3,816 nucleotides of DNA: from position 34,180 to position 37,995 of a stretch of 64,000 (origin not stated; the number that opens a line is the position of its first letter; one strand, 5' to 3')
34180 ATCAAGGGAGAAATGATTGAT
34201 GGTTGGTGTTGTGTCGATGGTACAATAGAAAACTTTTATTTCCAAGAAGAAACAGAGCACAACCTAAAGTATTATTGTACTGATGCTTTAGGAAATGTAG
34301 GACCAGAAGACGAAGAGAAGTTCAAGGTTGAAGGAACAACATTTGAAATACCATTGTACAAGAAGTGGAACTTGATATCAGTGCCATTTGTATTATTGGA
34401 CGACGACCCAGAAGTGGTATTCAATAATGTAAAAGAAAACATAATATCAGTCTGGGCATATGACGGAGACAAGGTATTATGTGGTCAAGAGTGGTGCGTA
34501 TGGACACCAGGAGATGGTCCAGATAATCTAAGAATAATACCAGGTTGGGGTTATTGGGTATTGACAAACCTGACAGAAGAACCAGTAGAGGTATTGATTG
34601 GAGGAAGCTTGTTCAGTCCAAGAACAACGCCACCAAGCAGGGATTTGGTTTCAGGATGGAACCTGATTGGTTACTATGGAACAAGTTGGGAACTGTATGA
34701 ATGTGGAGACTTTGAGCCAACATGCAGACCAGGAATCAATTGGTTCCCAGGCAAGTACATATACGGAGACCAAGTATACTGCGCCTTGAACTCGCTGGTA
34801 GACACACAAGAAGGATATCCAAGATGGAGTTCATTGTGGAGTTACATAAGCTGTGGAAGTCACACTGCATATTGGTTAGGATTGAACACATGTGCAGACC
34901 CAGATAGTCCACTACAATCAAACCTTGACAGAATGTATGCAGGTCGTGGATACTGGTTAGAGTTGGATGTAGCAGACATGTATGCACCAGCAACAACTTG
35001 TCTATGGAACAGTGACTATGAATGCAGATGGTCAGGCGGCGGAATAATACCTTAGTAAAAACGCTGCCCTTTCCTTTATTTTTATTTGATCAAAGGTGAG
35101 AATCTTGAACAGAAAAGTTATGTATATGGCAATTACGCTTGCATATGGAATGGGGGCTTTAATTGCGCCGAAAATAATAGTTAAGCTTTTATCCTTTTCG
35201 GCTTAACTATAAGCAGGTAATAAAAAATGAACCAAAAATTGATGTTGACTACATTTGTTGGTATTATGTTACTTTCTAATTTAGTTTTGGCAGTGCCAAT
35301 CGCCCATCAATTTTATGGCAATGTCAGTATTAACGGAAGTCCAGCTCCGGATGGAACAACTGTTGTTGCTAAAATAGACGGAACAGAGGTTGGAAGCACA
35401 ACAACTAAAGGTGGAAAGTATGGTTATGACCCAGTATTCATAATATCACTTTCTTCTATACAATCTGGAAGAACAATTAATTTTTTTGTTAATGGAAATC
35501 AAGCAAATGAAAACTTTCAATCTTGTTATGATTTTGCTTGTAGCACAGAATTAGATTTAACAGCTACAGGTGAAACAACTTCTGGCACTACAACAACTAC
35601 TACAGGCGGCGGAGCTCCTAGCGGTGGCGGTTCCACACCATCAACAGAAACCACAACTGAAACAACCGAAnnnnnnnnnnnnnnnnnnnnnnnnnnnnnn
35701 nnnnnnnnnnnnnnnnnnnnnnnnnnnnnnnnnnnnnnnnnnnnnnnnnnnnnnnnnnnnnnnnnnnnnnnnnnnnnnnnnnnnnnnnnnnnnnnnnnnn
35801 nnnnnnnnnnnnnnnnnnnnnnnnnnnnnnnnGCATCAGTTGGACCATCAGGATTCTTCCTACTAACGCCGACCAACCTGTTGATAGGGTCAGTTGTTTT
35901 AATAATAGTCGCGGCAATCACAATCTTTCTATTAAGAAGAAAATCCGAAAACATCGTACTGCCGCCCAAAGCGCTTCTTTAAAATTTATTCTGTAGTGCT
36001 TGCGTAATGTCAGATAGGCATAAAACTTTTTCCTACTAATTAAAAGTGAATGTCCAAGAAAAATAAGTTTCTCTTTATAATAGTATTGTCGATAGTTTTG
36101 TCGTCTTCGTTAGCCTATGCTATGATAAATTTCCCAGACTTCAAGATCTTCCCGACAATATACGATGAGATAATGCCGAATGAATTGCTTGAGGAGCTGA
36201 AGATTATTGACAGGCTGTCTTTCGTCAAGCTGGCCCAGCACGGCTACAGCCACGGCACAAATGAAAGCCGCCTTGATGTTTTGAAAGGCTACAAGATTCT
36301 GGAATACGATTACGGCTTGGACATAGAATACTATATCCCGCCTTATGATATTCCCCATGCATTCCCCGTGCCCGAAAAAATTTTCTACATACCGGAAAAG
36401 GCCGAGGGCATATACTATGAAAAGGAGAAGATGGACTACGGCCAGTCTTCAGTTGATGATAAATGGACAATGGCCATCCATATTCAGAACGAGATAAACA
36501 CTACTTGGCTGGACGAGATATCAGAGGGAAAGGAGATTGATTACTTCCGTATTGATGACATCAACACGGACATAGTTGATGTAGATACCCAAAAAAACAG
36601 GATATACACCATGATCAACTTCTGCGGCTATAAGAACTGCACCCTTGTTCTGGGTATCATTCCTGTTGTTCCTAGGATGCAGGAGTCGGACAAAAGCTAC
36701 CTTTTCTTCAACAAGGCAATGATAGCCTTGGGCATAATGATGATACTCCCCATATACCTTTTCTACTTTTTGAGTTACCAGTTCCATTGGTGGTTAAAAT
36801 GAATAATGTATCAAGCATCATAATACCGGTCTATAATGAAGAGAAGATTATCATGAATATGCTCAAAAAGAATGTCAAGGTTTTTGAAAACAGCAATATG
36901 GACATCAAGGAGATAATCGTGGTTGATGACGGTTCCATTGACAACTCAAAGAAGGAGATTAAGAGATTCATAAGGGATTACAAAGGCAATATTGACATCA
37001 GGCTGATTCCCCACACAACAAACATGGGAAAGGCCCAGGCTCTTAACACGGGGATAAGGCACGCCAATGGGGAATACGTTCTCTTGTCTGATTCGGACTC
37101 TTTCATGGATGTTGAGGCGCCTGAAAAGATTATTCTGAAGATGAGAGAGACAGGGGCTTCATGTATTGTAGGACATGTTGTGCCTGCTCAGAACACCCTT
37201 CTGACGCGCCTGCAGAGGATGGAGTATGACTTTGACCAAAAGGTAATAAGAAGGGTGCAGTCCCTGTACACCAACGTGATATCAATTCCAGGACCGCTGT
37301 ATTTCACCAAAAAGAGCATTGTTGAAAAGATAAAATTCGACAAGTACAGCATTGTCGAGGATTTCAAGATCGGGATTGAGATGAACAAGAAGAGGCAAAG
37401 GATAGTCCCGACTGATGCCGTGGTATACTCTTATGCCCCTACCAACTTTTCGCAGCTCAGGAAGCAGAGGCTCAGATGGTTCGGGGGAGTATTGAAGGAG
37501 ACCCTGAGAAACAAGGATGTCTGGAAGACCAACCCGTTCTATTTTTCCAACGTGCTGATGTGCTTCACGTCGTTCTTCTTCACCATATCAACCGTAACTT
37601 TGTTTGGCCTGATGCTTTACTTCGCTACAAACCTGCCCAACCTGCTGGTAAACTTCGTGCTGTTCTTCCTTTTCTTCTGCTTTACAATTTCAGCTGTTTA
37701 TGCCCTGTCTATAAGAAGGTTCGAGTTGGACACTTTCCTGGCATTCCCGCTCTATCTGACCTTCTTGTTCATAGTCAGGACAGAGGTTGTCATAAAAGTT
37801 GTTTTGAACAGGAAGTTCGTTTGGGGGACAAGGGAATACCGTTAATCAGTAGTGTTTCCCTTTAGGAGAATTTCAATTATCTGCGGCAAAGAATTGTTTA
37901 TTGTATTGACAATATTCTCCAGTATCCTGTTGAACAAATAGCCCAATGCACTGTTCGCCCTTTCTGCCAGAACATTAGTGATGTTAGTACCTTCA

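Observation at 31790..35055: Novel Cys-enriched variant of a bacterial-Ig-like repeat (>=7 modules) plus a distinct Trp/Gly-rich C-terminal domain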

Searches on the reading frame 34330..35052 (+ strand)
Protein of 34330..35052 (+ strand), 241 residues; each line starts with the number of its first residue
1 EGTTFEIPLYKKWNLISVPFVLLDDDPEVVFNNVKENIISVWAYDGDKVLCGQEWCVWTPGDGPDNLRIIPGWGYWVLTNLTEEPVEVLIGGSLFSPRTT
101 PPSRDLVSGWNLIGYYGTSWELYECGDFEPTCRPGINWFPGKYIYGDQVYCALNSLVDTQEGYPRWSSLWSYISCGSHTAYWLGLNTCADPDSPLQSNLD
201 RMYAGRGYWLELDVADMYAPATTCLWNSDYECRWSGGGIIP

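Call 14: search_protein_families(library=ncbifam, proteins=[window:34330-35052:+], max_evalue=1)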
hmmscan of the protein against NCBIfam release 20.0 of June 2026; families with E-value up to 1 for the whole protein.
window:34330-35052:+ (241 aa): 0 families

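Call 75: search_protein_representatives(protein=window:34351-35052:+)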
Query: 234 residues. Proteins with E-value up to 0.001 (for the whole library): 763; up to 1e-10: 280; up to 1e-30: 98. The best 150 are listed.
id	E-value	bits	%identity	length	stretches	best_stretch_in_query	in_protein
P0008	3.3e-110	384.2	71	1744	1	1-234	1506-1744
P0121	2.0e-99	348.9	69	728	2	71-234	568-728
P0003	1.8e-98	345.8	70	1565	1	2-232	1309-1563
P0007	2.1e-97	342.3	71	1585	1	1-233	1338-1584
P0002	4.0e-96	338.1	68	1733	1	1-232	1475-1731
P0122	7.9e-96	337.1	70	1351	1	1-233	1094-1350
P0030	9.3e-96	336.8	64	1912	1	1-234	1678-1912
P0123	1.1e-93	330.0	68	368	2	75-230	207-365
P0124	9.4e-93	327.0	68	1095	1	1-234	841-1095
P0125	1.5e-82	293.5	64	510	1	1-232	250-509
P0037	5.4e-80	285.1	60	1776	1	1-234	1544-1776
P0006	1.7e-78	280.2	61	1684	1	3-234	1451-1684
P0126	7.3e-75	268.3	58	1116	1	2-234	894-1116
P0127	9.8e-74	264.6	61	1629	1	2-230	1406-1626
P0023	4.4e-73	262.5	59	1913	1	1-228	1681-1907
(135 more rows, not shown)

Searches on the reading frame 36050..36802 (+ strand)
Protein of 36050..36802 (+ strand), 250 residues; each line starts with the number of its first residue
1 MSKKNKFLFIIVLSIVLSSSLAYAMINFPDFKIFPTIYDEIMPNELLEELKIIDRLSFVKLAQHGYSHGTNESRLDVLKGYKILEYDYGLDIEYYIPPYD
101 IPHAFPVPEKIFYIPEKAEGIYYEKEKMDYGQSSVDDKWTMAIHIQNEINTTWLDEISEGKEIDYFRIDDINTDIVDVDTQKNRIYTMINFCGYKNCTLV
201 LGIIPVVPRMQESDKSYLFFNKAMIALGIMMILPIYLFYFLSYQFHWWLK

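Call 5: search_protein_families(library=pfam, proteins=[window:36050-36802:+], max_evalue=0.1)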
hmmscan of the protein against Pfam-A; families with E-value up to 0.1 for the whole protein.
window:36050-36802:+ (250 aa): 0 families

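Call 63: search_protein_families(library=pfam, proteins=[window:36050-36802:+], max_evalue=1)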
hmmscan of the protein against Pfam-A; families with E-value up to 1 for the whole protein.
window:36050-36802:+ (250 aa): 1 family
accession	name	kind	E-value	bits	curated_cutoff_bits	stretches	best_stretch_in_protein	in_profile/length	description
PF10096.14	DUF2334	-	0.23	11.5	26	0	165-216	3-47/203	Uncharacterized protein conserved in bacteria (DUF2334)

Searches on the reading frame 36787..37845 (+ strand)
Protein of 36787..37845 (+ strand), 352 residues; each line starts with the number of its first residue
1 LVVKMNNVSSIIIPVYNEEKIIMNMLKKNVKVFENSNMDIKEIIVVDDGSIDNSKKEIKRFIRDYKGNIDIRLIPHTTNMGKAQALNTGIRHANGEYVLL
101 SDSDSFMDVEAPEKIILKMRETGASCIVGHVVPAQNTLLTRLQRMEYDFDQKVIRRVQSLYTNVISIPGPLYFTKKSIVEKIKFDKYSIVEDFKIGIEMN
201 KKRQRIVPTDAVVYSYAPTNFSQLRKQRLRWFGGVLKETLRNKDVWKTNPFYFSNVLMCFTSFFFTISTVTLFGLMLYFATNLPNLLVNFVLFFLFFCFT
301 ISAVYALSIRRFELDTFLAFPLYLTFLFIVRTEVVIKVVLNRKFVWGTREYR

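Call 5: search_protein_families(library=pfam, proteins=[window:36787-37845:+], max_evalue=0.1)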
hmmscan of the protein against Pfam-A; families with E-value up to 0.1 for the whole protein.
window:36787-37845:+ (352 aa): 8 families
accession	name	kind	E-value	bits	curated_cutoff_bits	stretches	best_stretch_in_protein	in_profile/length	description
PF00535.33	Glycos_transf_2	-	1.3e-29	103.7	23.3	1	10-177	1-162/168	Glycosyl transferase family 2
PF13632.12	Glyco_trans_2_3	-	2.8e-18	66.9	27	1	97-294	1-187/198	Glycosyl transferase family group 2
PF13641.12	Glyco_tranf_2_3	-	1.7e-13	51.6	27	1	10-234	4-230/230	Glycosyltransferase like family 2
PF10111.15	Glyco_tranf_2_2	-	2.9e-13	50.4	27.3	1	10-156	1-149/276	Glycosyltransferase like family 2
PF13506.12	Glyco_transf_21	-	0.0013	18.6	21.7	1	79-231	16-172/174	Glycosyl transferase family 21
PF18768.7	RNPP_C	-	0.0017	18.3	26.5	1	158-194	150-186/213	RNPP family C-terminal domain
PF13704.12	Glyco_tranf_2_4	-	0.0048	17.8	27.5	1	36-111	15-88/98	Glycosyl transferase family 2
PF05679.22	CHGN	-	0.078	12.2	23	0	10-104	262-364/512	Chondroitin N-acetylgalactosaminyltransferase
